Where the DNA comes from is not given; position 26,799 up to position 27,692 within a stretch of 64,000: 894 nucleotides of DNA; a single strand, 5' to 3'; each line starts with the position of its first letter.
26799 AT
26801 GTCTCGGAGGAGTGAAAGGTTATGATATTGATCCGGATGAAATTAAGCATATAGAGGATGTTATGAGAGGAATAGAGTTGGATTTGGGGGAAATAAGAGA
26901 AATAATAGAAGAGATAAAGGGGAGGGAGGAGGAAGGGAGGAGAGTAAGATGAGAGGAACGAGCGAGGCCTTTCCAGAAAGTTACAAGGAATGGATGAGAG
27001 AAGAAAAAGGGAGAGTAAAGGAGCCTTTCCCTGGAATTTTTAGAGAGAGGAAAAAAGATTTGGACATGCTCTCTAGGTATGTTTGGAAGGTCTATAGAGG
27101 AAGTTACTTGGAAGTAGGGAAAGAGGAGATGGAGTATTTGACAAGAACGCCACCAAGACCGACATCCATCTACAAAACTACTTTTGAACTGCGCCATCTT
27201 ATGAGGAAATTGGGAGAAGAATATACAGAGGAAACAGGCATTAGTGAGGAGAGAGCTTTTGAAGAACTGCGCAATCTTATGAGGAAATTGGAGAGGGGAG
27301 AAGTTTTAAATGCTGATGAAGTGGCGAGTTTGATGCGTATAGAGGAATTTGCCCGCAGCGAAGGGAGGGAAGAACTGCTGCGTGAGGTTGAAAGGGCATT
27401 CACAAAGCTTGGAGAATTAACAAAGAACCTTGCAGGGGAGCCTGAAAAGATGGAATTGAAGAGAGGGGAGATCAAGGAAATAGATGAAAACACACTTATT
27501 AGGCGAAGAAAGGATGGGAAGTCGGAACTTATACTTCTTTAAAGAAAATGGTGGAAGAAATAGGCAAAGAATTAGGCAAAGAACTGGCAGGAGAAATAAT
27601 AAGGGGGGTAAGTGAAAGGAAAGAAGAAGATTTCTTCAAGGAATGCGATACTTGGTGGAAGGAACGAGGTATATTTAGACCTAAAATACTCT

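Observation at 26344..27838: Tightly packed four-gene orphan operon of small charged proteins in an AT-richer island (candidate novel system)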

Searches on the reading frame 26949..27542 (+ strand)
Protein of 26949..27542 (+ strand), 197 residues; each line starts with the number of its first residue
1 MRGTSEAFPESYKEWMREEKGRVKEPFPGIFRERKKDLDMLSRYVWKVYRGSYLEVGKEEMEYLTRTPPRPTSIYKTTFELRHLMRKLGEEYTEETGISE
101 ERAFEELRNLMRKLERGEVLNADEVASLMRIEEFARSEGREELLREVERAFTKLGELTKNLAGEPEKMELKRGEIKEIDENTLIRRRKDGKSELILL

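Call 3: search_protein_families(library=pfam, proteins=[window:26949-27542:+], max_evalue=1)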
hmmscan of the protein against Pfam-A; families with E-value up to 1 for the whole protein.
window:26949-27542:+ (197 aa): 1 family
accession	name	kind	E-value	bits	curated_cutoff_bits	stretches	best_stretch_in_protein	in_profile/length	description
PF07072.16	ZapD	-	0.015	15.5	27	1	133-179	35-81/210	Cell division protein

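Call 15: find_homologous_proteins(query=window:26949-27539:+, max_evalue=0.01)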
Query window:26949-27539:+ (197 aa): 56 proteins with E <= 0.01 among 451 candidates.
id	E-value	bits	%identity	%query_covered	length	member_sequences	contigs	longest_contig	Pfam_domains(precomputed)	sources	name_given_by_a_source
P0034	1.0e-114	399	97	100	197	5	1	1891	-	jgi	-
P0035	7.4e-93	328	84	100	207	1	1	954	-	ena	-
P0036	3.6e-92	325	84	100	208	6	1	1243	-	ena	-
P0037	2.5e-91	323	84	99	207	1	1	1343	-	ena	-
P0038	9.6e-91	321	83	100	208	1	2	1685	-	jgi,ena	-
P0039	2.8e-90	319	84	99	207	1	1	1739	-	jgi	-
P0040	3.7e-89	316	82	100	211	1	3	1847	-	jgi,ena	-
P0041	1.5e-88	314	83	99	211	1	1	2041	-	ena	-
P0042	6.5e-87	308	80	100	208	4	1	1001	-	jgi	-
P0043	9.9e-58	213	73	77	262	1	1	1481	-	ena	-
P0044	4.7e-55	204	71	77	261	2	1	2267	-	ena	-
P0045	1.6e-53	199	70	77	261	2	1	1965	-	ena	-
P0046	6.3e-51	191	69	77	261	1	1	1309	-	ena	-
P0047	2.5e-47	179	95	47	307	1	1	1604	-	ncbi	-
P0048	1.7e-41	160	95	47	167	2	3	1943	-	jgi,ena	-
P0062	2.4e-39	153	79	59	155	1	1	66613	-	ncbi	-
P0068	3.1e-39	153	93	46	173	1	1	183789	-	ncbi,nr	ncbi:MAG: hypothetical protein OCU16_00785 [Candidatus Methanospirare jalkutatii]|nr:hypothetical pr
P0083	7.8e-31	125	81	46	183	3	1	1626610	-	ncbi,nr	ncbi:MAG: hypothetical protein N2V74_00380 [Candidatus Methanospirare jalkutatii]|nr:MAG: hypothetic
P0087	1.6e-17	82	58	47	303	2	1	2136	-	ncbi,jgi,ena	-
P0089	8.2e-10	57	49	52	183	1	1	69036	-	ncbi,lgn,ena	-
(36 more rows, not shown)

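Call 18: find_encoding_contigs(protein=P0068, flank=8000, max_places=3)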
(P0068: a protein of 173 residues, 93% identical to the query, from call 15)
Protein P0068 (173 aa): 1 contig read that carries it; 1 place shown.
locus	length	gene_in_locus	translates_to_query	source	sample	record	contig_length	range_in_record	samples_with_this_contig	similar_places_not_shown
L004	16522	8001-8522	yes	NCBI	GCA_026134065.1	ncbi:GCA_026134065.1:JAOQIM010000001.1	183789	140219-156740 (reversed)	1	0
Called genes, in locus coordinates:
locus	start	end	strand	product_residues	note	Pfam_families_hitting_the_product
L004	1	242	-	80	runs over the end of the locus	PF04010:DUF357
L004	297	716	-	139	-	PF02629:CoA_binding, PF13380:CoA_binding_2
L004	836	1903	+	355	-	PF01008:IF-2B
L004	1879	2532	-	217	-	PF09892:DUF2119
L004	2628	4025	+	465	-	-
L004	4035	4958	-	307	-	-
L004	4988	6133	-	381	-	-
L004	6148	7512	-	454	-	PF00266:Aminotran_5, PF05889:SepSecS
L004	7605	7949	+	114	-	PF04430:DUF498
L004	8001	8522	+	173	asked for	-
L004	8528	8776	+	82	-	-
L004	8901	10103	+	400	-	PF04422:FrhB_FdhB_N, PF04432:FrhB_FdhB_C, PF12797:Fer4_2 (faint), PF13183:Fer4_8, PF13187:Fer4_9 (weak), PF00037:Fer4 (weak)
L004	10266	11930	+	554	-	PF04879:Molybdop_Fe4S4 (weak), PF00384:Molybdopterin (faint)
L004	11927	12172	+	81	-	-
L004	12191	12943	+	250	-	PF04981:NMD3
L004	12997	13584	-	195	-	PF04289:DUF447_N, PF20766:DUF447_C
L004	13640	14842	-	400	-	PF02881:SRP54_N, PF13604:AAA_30 (weak), PF00448:SRP54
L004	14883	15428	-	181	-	PF02996:Prefoldin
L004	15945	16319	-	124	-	PF00428:Ribosomal_60s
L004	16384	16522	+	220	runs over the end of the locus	PF00596:Aldolase_II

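Call 19: find_encoding_contigs(protein=P0083, flank=8000, max_places=3)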
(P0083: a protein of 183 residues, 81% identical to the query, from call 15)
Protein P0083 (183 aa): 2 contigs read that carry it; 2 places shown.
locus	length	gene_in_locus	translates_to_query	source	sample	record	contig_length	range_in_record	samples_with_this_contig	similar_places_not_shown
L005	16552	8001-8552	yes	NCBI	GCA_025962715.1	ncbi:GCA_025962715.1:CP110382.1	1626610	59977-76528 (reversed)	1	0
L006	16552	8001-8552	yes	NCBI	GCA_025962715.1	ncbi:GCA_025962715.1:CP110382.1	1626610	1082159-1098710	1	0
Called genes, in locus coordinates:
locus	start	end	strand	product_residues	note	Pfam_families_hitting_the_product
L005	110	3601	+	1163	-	PF00932:LTD, PF05048:NosD, PF13229:Beta_helix, PF05048:NosD, PF13229:Beta_helix, PF05048:NosD, PF13229:Beta_helix, PF00565:SNase, +1 more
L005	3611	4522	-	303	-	-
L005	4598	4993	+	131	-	-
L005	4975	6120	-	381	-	-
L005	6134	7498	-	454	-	PF00266:Aminotran_5, PF05889:SepSecS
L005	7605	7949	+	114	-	PF04430:DUF498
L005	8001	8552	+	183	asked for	-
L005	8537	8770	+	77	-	-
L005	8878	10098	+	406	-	PF04422:FrhB_FdhB_N, PF04432:FrhB_FdhB_C, PF12797:Fer4_2 (faint), PF13183:Fer4_8, PF13187:Fer4_9 (weak), PF00037:Fer4 (weak)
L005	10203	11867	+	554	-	PF04879:Molybdop_Fe4S4 (weak), PF00384:Molybdopterin (faint)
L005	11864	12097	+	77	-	-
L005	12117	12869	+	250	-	PF04981:NMD3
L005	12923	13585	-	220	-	PF04289:DUF447_N, PF20766:DUF447_C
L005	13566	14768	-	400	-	PF02881:SRP54_N, PF13604:AAA_30 (weak), PF00448:SRP54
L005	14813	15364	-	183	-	-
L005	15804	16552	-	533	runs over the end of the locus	PF01645:Glu_synthase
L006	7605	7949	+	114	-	PF04430:DUF498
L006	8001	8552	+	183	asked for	-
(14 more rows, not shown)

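Call 20: find_encoding_contigs(protein=P0062, flank=8000, max_places=3)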
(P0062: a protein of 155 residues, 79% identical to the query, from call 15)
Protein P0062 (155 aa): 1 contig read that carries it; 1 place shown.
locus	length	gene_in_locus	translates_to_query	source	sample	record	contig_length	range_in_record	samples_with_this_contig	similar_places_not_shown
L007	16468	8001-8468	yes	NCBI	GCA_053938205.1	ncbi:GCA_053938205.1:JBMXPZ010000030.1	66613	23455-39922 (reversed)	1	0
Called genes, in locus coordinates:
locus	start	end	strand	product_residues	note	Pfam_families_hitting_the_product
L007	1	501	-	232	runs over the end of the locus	PF00072:Response_reg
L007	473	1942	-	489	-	PF00072:Response_reg, PF00989:PAS (weak), PF08448:PAS_4, PF13426:PAS_9 (weak), PF00512:HisKA, PF02518:HATPase_c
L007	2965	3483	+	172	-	-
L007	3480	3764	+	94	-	-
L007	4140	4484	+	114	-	PF04430:DUF498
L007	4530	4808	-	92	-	PF00708:Acylphosphatase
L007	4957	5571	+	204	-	PF00117:GATase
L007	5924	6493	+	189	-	PF01949:Endo_dU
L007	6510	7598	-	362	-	PF08271:Zn_Ribbon_TF, PF00382:TFIIB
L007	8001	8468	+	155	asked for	-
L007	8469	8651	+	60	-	-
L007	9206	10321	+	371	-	PF01950:FBPase_3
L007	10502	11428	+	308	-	PF01916:DS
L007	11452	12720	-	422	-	PF01964:ThiC_Rad_SAM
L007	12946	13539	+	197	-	PF01066:CDP-OH_P_transf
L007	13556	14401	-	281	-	PF01193:RNA_pol_L, PF01000:RNA_pol_A_bac, PF12838:Fer4_7 (faint), PF00037:Fer4 (weak), PF12837:Fer4_6 (weak), PF13237:Fer4_10 (weak), PF13187:Fer4_9 (weak)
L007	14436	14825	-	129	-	PF00411:Ribosomal_S11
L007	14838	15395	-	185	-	PF01479:S4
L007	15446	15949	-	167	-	PF00416:Ribosomal_S13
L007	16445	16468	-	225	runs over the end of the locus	PF00156:Pribosyltran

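Call 21: find_encoding_contigs(protein=P0089, flank=8000, max_places=3)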
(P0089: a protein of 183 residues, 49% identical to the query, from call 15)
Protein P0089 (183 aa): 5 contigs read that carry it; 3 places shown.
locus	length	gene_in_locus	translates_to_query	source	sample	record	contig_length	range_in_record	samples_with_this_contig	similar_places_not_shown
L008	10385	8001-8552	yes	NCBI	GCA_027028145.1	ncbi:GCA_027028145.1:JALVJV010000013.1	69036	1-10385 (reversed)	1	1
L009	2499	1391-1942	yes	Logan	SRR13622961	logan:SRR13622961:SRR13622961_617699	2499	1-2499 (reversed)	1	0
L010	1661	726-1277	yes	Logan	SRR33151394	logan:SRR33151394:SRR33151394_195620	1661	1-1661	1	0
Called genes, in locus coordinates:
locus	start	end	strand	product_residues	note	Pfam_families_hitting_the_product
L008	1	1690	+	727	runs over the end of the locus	-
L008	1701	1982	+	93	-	-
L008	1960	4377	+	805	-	PF13860:FlgD_ig (faint), PF02369:Big_1 (faint), PF13620:CarboxypepD_reg, PF13715:CarbopepD_reg_2 (faint), PF13620:CarboxypepD_reg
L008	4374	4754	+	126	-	-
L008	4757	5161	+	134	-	-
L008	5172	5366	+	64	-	-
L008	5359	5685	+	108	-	-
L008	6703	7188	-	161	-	-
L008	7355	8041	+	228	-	-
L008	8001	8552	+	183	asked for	-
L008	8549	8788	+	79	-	-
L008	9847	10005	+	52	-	-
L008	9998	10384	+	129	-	?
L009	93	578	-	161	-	-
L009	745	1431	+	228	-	-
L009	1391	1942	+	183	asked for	-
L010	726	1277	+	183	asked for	-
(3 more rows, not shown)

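Call 24: search_protein_families(library=phrogs, proteins=[window:26949-27539:+, L008:7355-8038:+, L008:8001-8549:+, L008:8549-8785:+, P0087, P0044], max_evalue=0.1)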
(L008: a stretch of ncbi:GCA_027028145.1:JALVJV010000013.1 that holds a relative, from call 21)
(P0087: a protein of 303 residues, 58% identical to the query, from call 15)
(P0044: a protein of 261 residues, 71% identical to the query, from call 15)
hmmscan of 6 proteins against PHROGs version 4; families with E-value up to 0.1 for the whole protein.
window:26949-27539:+ (197 aa): 2 families
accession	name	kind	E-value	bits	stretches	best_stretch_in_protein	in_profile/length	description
phrog_23185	-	unknown function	0.0022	19.1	1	79-95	4-20/42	-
phrog_24505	-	unknown function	0.085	13.9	0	85-106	23-44/60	-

L008:7355-8038:+ (228 aa): 0 families

L008:8001-8549:+ (183 aa): 0 families

L008:8549-8785:+ (79 aa): 0 families

P0087 (303 aa): 0 families

P0044 (261 aa): 1 family
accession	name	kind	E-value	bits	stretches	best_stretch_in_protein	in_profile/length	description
phrog_15541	-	unknown function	0.04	15.3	1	88-147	56-113/130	-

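Call 25: search_protein_families(library=padloc, proteins=[window:26949-27539:+, L008:7355-8038:+, L008:8001-8549:+, L008:8549-8785:+, P0087, P0044], max_evalue=0.1)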
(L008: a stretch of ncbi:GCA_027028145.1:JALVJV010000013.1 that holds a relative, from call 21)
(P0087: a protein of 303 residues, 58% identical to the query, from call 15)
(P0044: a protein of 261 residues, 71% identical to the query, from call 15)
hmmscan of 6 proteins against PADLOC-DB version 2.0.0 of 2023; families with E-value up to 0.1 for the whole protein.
window:26949-27539:+ (197 aa): 0 families

L008:7355-8038:+ (228 aa): 0 families

L008:8001-8549:+ (183 aa): 0 families

L008:8549-8785:+ (79 aa): 0 families

P0087 (303 aa): 0 families

P0044 (261 aa): 2 families
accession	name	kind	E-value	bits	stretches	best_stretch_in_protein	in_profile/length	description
PDLC02661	DndC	-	0.011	12.7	1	107-226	326-446/468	DndC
PDLC01481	Cas11a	-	0.022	13.4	1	138-197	26-85/103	CAS-I-A; effector_SS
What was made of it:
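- On Known anti-phage defence systems (PADLOC-DB v2): Best E-values were 0.011-0.022 over short stretches, for 9 proteins (call 25)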

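Call 26: search_protein_families(library=ncbifam, proteins=[window:26949-27539:+, L008:7355-8038:+, L008:8001-8549:+, L008:8549-8785:+, P0087, P0044], max_evalue=0.1)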
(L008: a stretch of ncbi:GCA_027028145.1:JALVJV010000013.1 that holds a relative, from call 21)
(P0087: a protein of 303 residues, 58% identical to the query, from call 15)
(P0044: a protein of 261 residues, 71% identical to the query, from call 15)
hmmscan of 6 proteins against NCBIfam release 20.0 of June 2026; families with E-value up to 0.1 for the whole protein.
window:26949-27539:+ (197 aa): 0 families

L008:7355-8038:+ (228 aa): 0 families

L008:8001-8549:+ (183 aa): 2 families
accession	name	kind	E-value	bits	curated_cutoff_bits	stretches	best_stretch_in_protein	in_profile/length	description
TIGR01417.1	PTS_I_fam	equivalog_domain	0.0037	15.8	341.7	1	8-162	25-176/565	phosphoenolpyruvate--protein phosphotransferase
NF043079.1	MMSYN1_0167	equivalog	0.028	13.2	740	1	23-129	181-286/561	oligopeptide ABC transporter ATP-binding protein OppD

L008:8549-8785:+ (79 aa): 0 families

P0087 (303 aa): 1 family
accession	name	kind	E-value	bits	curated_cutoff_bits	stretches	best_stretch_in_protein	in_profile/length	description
NF007129.0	PRK09570.1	equivalog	0.022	14.5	83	1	165-214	12-61/80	DNA-directed RNA polymerase subunit H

P0044 (261 aa): 0 families

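Call 36: search_protein_families(library=pfam, proteins=[L008:2-1690:+, L008:1701-1979:+, L008:1960-4374:+, L008:4374-4751:+, L008:4757-5158:+, L008:5172-5363:+, L008:5359-5682:+, L008:9847-10002:+, L008:9998-10384:+], max_evalue=0.01)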
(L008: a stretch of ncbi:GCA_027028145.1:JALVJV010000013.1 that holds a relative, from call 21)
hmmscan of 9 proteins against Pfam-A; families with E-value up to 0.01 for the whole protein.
L008:2-1690:+ (562 aa): 0 families

L008:1701-1979:+ (93 aa): 0 families

L008:1960-4374:+ (805 aa): 11 families
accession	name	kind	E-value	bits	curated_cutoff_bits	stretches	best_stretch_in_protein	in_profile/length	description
PF13620.12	CarboxypepD_reg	-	2.8e-28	98.5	32.3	2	378-455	2-81/82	Carboxypeptidase regulatory-like domain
PF13715.12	CarbopepD_reg_2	-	8.8e-13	48.5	32.2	2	466-538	3-73/88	CarboxypepD_reg-like domain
PF13860.13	FlgD_ig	-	1.2e-10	41.7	27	1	310-344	18-52/79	FlgD Ig-like domain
PF02369.22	Big_1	-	3.9e-06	27.3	34.9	1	375-416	18-64/93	Bacterial Ig-like domain (group 1)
PF25020.1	TTR_TEN1-4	-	9e-05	22.8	27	0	473-529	17-73/86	Teneurin TTR-like domain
PF11974.14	bMG3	-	0.00028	21.2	34.9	0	386-429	24-69/103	Bacterial alpha-2-macroglobulin MG3 domain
PF17789.7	MG4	-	0.001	19.7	24.7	0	381-417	21-59/95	Macroglobulin domain MG4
PF13385.13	Laminin_G_3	-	0.0027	18.3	27.6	1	117-151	69-103/151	Concanavalin A-like lectin/glucanases superfamily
PF08308.17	PEGA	-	0.0033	17.8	20.8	0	508-539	34-67/71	PEGA domain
PF17210.9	SdrD_B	-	0.0045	17.6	29.7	0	475-518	22-67/112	SdrD B-like domain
PF17802.7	SpaA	-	0.0062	17.1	23.1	0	474-514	13-57/91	Prealbumin-like fold domain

L008:4374-4751:+ (126 aa): 0 families

L008:4757-5158:+ (134 aa): 0 families

L008:5172-5363:+ (64 aa): 0 families

L008:5359-5682:+ (108 aa): 0 families

L008:9847-10002:+ (52 aa): 0 families

L008:9998-10384:+ (129 aa): 4 families
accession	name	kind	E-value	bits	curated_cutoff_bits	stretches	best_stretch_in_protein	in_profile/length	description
PF02183.23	HALZ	-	0.0047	17.5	28.1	1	80-101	20-41/43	Homeobox associated leucine zipper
PF00170.26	bZIP_1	-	0.0063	17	27.6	0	82-101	36-55/64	bZIP transcription factor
PF05615.18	THOC7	-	0.0078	17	28.7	0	67-124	67-125/136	Tho complex subunit 7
PF20570.3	DUF6779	-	0.0092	17.1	28.1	0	75-105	67-97/108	Domain of unknown function (DUF6779)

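Call 38: predict_structure(alignment_id=A2)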
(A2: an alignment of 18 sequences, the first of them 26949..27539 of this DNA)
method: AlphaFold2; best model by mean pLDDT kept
length: 197 residues; sequences in the alignment: 18
mean_pLDDT: 52.1   pTM: 0.34
mean pLDDT of the five models: 52.1, 51.7, 51.5, 50.8, 49.2
residues with pLDDT >= 90: 0; 70-90: 38; 50-70: 54; < 50: 105
segments of 3 or more residues with pLDDT < 50: 1-96, 160-168
pLDDT, mean of each block of 10 residues (from residue 1): 34 45 34 37 37 37 40 35 38 46 74 75 63 63 70 64 44 71 73 68
secondary structure, 60 per line:
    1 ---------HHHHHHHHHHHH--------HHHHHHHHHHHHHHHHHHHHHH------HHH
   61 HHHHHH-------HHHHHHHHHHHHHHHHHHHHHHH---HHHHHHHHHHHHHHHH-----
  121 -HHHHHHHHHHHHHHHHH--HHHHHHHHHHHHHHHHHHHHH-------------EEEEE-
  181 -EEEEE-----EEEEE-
elements in order: H10-21 H30-51 H58-66 H74-96 H100-115 H122-138 H141-161 E175-179 E182-186 E192-196
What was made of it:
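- Tried and rejected: The B model was poor (pLDDT 52; call 38).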

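Call 67: fold_search(model_id=the predicted structure, library=pdb)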
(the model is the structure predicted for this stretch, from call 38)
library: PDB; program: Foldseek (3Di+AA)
matches with E <= 10: 284; with E <= 0.001: 0
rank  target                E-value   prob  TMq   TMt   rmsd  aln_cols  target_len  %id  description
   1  8j07_c2               4.7e-01  0.09  0.14  0.06  30.9       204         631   12  96nm repeat of human respiratory doublet microtubule and associated axonemal complexes (released 2023-07-26)
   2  4k8d                  8.1e-01  0.35  0.13  0.06   8.5        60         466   18  Crystal structure of the C558(464)A/C559(465)A double mutant of Tn501 MerA in complex with NADPH and Hg2+ (released 2013-05-22)
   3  1zx9                  9.6e-01  0.35  0.13  0.07   8.4        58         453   19  Crystal Structure of Tn501 MerA (released 2005-07-05)
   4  4dlo_B                9.6e-01  0.16  0.15  0.11  10.2        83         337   13  Crystal structure of the GAIN and HormR domains of brain angiogenesis inhibitor 3 (BAI3) (released 2012-02-22)
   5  6erp_C                1.0e+00  0.07  0.14  0.15  18.9       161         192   15  Structure of the human mitochondrial transcription initiation complex at the LSP promoter (released 2017-11-15)
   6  4k7z                  1.2e+00  0.28  0.13  0.06   8.5        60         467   18  Crystal structure of the C136(42)A/C141(47)A double mutant of Tn501 MerA in complex with NADP and Hg2+ (released 2013-05-15)
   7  8gac                  1.3e+00  0.75  0.30  0.54  10.2        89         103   20  Crystal structure of a high affinity CTLA-4 binder (released 2024-08-21)
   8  5d4d_M                1.4e+00  0.85  0.12  0.02   1.4        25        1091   32  Crystal structure of Thermus thermophilus product complex for transcription initiation with NAD and CTP (released 2016-07-06)
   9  3hfo_A                1.4e+00  0.82  0.12  0.34   1.4        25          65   24  Crystal Structure of an Hfq protein from Synechocystis sp. (released 2009-07-14)
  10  2xtt_A                1.4e+00  0.66  0.13  0.54   2.5        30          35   23  Bovine trypsin in complex with evolutionary enhanced Schistocerca gregaria protease inhibitor 1 (SGPI-1-P02) (released 2010-11-10)
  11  5j5z_A                1.4e+00  0.25  0.15  0.07   8.3        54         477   20  Crystal structure of the D444V disease-causing mutant of the human dihydrolipoamide dehydrogenase (released 2017-11-15)
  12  7pua_Fh               1.4e+00  0.06  0.17  0.15  22.1       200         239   13  Middle assembly intermediate of the Trypanosoma brucei mitoribosomal small subunit (released 2022-03-02)
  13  3rnm_B                1.5e+00  0.09  0.14  0.07  13.3       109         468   16  The crystal structure of the subunit binding of human dihydrolipoamide transacylase (E2b) bound to human dihydrolipoam (released 2011-05-04)
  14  1zmc_B                1.6e+00  0.13  0.18  0.09  11.7        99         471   17  Crystal Structure of Human dihydrolipoamide dehydrogenase complexed to NAD+ (released 2005-06-28)
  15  6rld_A                1.6e+00  0.08  0.15  0.12  13.3       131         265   11  STRUCTURE OF THE MECHANOSENSITIVE CHANNEL MSCS EMBEDDED IN THE MEMBRANE BILAYER (released 2019-07-24)
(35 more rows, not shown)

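Call 73: search_dna_similar(query=window:26949-27539:+, collection=phages, mode=protein, max_evalue=0.01, max_rows=10)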
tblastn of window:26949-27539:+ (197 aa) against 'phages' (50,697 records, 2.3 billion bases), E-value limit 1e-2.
No match.

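Call 80: search_protein_families(library=pfam, proteins=[L005:8537-8767:+], max_evalue=0.5)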
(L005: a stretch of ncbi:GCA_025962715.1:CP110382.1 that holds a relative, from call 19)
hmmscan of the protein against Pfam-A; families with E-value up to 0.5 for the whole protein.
L005:8537-8767:+ (77 aa): 0 families
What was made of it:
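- On Type II toxin-antitoxin module: No hit for C (or A or B) in Pfam, NCBIfam or PADLOC (calls 3, 25, 26, 80)
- There is no similarity to any toxin or antitoxin family in Pfam, NCBIfam or PADLOC (calls 3, 25, 26, 80).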
